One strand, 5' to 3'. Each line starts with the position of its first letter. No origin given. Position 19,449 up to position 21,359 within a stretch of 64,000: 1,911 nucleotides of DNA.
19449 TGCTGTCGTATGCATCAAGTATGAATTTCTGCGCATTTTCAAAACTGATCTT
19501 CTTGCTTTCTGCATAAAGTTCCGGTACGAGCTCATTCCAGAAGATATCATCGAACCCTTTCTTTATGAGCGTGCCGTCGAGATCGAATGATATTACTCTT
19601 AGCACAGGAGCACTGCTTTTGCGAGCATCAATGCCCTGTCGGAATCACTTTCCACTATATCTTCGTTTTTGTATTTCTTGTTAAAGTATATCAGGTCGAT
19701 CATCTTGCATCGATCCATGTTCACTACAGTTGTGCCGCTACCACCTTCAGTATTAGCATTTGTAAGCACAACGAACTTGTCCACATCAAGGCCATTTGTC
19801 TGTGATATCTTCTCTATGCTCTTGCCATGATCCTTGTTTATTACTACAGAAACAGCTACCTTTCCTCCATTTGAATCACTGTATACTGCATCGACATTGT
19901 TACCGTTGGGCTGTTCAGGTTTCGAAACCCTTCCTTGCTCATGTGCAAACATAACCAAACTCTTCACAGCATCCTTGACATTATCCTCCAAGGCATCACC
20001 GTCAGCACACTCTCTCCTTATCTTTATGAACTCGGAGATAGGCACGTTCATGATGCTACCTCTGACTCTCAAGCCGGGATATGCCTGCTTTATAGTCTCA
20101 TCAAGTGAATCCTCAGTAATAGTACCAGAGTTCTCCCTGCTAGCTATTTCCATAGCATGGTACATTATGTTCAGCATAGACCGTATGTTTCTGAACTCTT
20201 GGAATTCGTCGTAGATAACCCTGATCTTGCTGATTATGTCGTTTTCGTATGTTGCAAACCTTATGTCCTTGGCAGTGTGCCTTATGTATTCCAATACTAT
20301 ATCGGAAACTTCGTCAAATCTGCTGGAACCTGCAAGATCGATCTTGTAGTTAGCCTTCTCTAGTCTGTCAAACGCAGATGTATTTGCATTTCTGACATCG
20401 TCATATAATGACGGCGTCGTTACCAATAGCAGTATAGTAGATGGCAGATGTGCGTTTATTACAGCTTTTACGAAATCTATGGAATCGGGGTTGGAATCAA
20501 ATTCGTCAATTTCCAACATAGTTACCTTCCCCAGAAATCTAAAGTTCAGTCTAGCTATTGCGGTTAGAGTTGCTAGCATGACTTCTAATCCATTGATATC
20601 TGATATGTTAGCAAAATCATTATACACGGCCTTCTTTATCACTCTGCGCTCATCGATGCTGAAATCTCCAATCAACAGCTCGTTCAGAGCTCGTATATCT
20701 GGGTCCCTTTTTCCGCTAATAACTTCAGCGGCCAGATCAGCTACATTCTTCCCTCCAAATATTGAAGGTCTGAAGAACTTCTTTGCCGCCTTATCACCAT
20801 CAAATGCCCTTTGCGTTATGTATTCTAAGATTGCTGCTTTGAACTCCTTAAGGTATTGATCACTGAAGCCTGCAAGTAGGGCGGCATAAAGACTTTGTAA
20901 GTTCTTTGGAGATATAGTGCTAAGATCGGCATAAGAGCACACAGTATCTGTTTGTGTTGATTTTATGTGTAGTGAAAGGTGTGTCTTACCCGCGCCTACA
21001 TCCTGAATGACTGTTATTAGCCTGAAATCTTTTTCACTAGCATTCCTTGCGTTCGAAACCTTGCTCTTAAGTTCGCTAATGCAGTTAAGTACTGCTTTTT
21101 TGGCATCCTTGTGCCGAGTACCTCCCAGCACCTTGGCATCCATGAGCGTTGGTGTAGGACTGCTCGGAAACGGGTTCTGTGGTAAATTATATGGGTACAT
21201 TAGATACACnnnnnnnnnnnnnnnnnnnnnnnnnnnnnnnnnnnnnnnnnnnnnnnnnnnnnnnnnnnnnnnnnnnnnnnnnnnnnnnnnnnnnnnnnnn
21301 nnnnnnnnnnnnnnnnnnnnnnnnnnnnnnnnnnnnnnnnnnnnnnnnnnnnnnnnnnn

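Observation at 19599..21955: Coupled wHTH/11-mer-repeat protein and P-loop NTPase with Mrr-like tail: candidate uncharacterised defence or DNA-sensing module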

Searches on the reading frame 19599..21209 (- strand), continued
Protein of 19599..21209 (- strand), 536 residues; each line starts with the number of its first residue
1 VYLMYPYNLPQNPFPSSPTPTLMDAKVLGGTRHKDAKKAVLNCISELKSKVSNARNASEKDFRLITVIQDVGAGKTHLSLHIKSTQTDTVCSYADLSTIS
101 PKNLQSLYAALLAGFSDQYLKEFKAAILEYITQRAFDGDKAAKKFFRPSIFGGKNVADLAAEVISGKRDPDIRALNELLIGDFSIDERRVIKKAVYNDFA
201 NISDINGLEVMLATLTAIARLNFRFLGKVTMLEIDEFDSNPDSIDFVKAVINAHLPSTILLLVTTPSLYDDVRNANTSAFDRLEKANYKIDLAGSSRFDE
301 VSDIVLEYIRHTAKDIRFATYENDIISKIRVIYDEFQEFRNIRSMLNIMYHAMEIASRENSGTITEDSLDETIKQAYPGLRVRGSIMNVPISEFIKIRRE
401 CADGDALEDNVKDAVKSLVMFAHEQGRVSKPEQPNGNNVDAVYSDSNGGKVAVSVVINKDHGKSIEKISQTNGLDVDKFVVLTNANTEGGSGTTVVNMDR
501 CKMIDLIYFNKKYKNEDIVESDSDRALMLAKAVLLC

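Call 81: search_protein_families(library=pfam, proteins=[P0259, P0256, P0321, P0327, P0279, P0294, P0274, P0276, L087:752-1366:+, L087:4725-6545:-], max_evalue=0.01)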
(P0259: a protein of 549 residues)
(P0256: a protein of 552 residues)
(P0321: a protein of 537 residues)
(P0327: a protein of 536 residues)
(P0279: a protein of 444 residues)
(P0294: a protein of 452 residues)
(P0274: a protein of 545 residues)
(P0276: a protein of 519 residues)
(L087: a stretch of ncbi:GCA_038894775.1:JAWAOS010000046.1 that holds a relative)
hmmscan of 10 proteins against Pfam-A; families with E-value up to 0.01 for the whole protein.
P0259 (549 aa): 8 families
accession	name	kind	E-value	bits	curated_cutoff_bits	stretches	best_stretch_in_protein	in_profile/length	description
PF13401.12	AAA_22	-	2.8e-08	34.6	27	1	58-138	6-84/130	AAA domain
PF13191.12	AAA_16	-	4.5e-06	27.7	32.6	1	36-175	5-104/167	AAA ATPase domain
PF24883.2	NPHP3_N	-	0.00043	20.9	24.8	1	56-154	21-118/164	Nephrocystin 3, N-terminal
PF10923.14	BrxC_BrxD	-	0.0013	18.2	22.2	1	44-119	35-116/414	BREX system ATP-binding protein BrxC/D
PF06745.19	ATPase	-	0.0018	18.1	26.6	1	44-114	6-76/231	KaiC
PF00004.35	AAA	-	0.0024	18.7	21.2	1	61-133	2-53/131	ATPase family associated with various cellular activities (AAA)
PF20720.3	nSTAND3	-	0.0066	16.6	27.2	0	58-92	18-52/155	Novel STAND NTPase 3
PF07728.20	AAA_5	-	0.0086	16.5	22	0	62-132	4-75/139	AAA domain (dynein-related subfamily)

P0256 (552 aa): 3 families
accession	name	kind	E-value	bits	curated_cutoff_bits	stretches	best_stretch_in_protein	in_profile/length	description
PF13173.12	AAA_14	-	0.00035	21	27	0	58-102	3-48/129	AAA domain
PF13401.12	AAA_22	-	0.00045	21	27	1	59-113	7-61/130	AAA domain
PF21128.4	MCM4_WHD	-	0.0059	17.1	24.4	0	183-215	26-58/75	MCM4, winged helix domain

P0321 (537 aa): 5 families
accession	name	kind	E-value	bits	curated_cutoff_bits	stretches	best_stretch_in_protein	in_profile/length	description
PF13401.12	AAA_22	-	1.6e-06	28.9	27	1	48-99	8-58/130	AAA domain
PF01637.24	ATPase_2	-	8.9e-06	26.1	33.2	1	44-252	19-152/225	ATPase domain predominantly from Archaea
PF13191.12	AAA_16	-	2.3e-05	25.4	32.6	1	46-224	25-143/167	AAA ATPase domain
PF12775.13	AAA_7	-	0.00095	19.2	25.8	1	48-83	36-71/181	P-loop containing dynein motor region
PF13245.12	AAA_19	-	0.0082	16.8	25.1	0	45-126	11-72/134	AAA domain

P0327 (536 aa): 6 families
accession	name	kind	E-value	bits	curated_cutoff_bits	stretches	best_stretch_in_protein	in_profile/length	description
PF13401.12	AAA_22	-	3.2e-06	27.9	27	1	44-119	4-80/130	AAA domain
PF01637.24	ATPase_2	-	8.8e-05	22.9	33.2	1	44-262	19-155/225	ATPase domain predominantly from Archaea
PF05729.18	NACHT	-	0.00036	20.8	26.7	0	213-269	77-138/167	NACHT domain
PF10923.14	BrxC_BrxD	-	0.0029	17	22.2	0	45-82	49-86/414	BREX system ATP-binding protein BrxC/D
PF00004.35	AAA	-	0.0047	17.8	21.2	0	210-280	49-125/131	ATPase family associated with various cellular activities (AAA)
PF13191.12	AAA_16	-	0.0079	17.1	32.6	0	40-77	18-58/167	AAA ATPase domain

P0279 (444 aa): 5 families
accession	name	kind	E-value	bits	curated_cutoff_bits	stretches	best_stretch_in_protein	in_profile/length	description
PF13401.12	AAA_22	-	2.1e-06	28.5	27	0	57-114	8-62/130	AAA domain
PF13173.12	AAA_14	-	6.5e-05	23.4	27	1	57-174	5-116/129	AAA domain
PF00004.35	AAA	-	0.00011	23.1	21.2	1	59-173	3-123/131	ATPase family associated with various cellular activities (AAA)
PF07728.20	AAA_5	-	0.00048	20.6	22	1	58-144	3-93/139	AAA domain (dynein-related subfamily)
PF04055.27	Radical_SAM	-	0.0095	16.6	29.5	0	15-66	102-155/166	Radical SAM superfamily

P0294 (452 aa): 8 families
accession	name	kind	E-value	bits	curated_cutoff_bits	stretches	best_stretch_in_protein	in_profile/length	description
PF13401.12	AAA_22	-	2.3e-06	28.4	27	1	57-165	6-126/130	AAA domain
PF13173.12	AAA_14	-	2.6e-06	27.9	27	1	58-158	4-95/129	AAA domain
PF00308.24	Bac_DnaA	-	3.7e-05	24.4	23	1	56-168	34-146/162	Bacterial DnaA ATPAse domain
PF00004.35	AAA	-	9.3e-05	23.3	21.2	1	60-180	2-123/131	ATPase family associated with various cellular activities (AAA)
PF01695.23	IstB_IS21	-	0.0018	18.3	24.1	1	47-156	86-187/238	IstB-like ATP binding protein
PF13086.12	AAA_11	-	0.0027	18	27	1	47-101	10-66/257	AAA domain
PF05729.18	NACHT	-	0.0046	17.2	26.7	0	58-168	2-135/167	NACHT domain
PF03796.21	DnaB_C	-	0.0081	16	27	0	57-109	20-72/255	DnaB-like helicase C terminal domain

P0274 (545 aa): 2 families
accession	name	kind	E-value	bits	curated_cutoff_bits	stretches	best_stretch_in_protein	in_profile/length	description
PF13191.12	AAA_16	-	7.3e-06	27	32.6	1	39-133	14-114/167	AAA ATPase domain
PF05729.18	NACHT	-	0.00025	21.3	26.7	1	51-123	2-79/167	NACHT domain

P0276 (519 aa): 4 families
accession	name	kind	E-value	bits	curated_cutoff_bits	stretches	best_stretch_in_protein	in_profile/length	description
PF13401.12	AAA_22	-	1.2e-05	26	27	1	18-85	7-73/130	AAA domain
PF01637.24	ATPase_2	-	0.00091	19.5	33.2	0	20-104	24-79/225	ATPase domain predominantly from Archaea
PF00270.35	DEAD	-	0.0029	17.8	26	0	12-124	13-120/167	DEAD/DEAH box helicase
PF01656.29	CbiA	-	0.0034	17.8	25.4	0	23-134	6-100/125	CobQ/CobB/MinD/ParA nucleotide binding domain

L087:752-1366:+ (204 aa): 1 family
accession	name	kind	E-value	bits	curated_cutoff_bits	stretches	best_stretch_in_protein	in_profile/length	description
PF24657.1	DUF7646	-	0.0035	17.7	27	0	10-49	16-60/85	Domain of unknown function (DUF7646)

L087:4725-6545:- (606 aa): 3 families
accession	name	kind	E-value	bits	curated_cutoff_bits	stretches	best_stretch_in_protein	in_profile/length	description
PF21349.2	RUBY_RBDX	-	0.0071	16.2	26.5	0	177-197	3-23/30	Rubrerythrin, rubredoxin-like domain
PF23455.1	DUF7129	-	0.0078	16.4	30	0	177-200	14-37/45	Domain of unknown function (DUF7129)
PF06634.17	DUF1156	-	0.008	16.7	24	0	16-59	9-54/73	Protein of unknown function (DUF1156)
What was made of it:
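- On AAA_22 (PF13401) superfamily: Homologous distant members score 28-35 bits (call 81).
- Distant members pass the Pfam AAA_22 cutoff (call 81).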

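Call 82: search_protein_families(library=padloc, proteins=[P0259, P0256, P0321, P0327, P0279, P0294, L087:752-1366:+, L087:4725-6545:-], max_evalue=0.01)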
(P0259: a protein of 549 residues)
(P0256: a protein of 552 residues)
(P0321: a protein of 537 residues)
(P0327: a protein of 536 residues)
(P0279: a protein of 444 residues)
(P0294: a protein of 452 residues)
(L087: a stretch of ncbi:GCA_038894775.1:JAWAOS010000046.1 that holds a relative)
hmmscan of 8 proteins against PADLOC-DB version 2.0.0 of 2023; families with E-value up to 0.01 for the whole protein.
P0259 (549 aa): 3 families
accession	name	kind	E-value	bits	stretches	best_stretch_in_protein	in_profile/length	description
PDLC04140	mad8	-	4.8e-05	21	1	59-237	29-204/314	mads_8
PDLC02494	BrxD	-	0.00014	19.1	1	43-121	37-118/440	BrxD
PDLC00915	TRIP13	-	0.0092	13.4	0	59-104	65-109/302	TRIP13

P0256 (552 aa): 0 families

P0321 (537 aa): 1 family
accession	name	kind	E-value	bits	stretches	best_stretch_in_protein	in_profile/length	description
PDLC04140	mad8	-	1.1e-05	23.1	1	42-223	24-204/314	mads_8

P0327 (536 aa): 3 families
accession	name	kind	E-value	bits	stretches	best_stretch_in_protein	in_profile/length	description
PDLC03920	MkoA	-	0.00011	18.7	1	34-67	620-653/1112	-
PDLC02914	ATPase-Toprim_I-B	-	0.00097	16.4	0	43-75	23-55/443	-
PDLC04140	mad8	-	0.0035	14.9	0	43-262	25-233/314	mads_8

P0279 (444 aa): 1 family
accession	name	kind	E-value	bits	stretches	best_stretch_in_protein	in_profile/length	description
PDLC04140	mad8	-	0.0025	15.4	1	56-148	29-118/314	mads_8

P0294 (452 aa): 3 families
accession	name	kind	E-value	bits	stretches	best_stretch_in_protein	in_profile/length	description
PDLC00289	PtuA1|PtuA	-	0.00061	16.9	1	37-214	9-178/404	AAA ATPase domain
PDLC04140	mad8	-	0.00077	17.1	1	57-118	28-70/314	mads_8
PDLC04786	PDC-S01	-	0.0074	13.1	1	57-152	21-114/439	-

L087:752-1366:+ (204 aa): 0 families

L087:4725-6545:- (606 aa): 16 families
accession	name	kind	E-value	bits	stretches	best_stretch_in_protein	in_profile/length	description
PDLC03367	MTase_II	-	2.9e-07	27.2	1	315-523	249-442/633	Type II methyltransferase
PDLC03322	MTase_II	-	1.1e-06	25.9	1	69-113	60-104/446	Type II methyltransferase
PDLC03325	MTase_II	-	1.4e-06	25.3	1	70-115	88-133/426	Type II methyltransferase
PDLC03364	MTase_II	-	2.1e-05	21.7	1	73-137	58-118/380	Type II methyltransferase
PDLC03380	MTase_II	-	3.1e-05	21.4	1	74-115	57-98/393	Type II methyltransferase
PDLC04134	mad2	-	5.1e-05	20.3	0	71-113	289-331/492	mads_2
PDLC00660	HmaB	-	7.4e-05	18.8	1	76-120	141-185/967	DNA-adenine methylase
PDLC03316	MTase_II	-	0.00038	17.6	0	73-108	334-368/390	Type II methyltransferase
PDLC03233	MTase_II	-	0.00058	16.5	0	81-118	128-166/731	Type II methyltransferase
PDLC00661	HmaB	-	0.0012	14.8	1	76-120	140-184/973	DNA-adenine methylase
PDLC03360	MTase_II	-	0.0017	15.4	1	78-112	69-103/441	Type II methyltransferase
PDLC03224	MTase_II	-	0.0035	14.3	1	73-134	93-154/481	Type II methyltransferase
PDLC03362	MTase_II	-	0.0039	14.1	0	77-110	73-106/438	Type II methyltransferase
PDLC02189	DUF1156_MTase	-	0.0066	12.7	0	50-115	141-205/944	-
PDLC03239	MTase_II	-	0.0073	13.1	0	75-113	94-132/442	Type II methyltransferase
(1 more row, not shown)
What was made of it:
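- Closest known: AAA_22. Same: They give weak BrxC_BrxD hits (E = 1.3e-3), PADLOC BrxD (1.4e-4) and mad8 (1e-5 to 5e-5) (calls 81, 82).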

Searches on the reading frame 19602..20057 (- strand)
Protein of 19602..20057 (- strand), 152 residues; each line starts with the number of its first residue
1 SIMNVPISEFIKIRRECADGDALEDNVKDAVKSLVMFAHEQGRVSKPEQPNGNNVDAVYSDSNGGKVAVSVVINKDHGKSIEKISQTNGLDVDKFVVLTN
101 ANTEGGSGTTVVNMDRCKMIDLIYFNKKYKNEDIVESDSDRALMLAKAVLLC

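Call 59: search_protein_families(library=pfam, max_evalue=10, proteins=[window:19602-20057:-])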
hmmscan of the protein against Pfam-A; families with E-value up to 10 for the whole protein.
seq(152 aa): 0 families
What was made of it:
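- No Pfam nuclease hit, even a weak one, was found for the window's domain (call 59).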
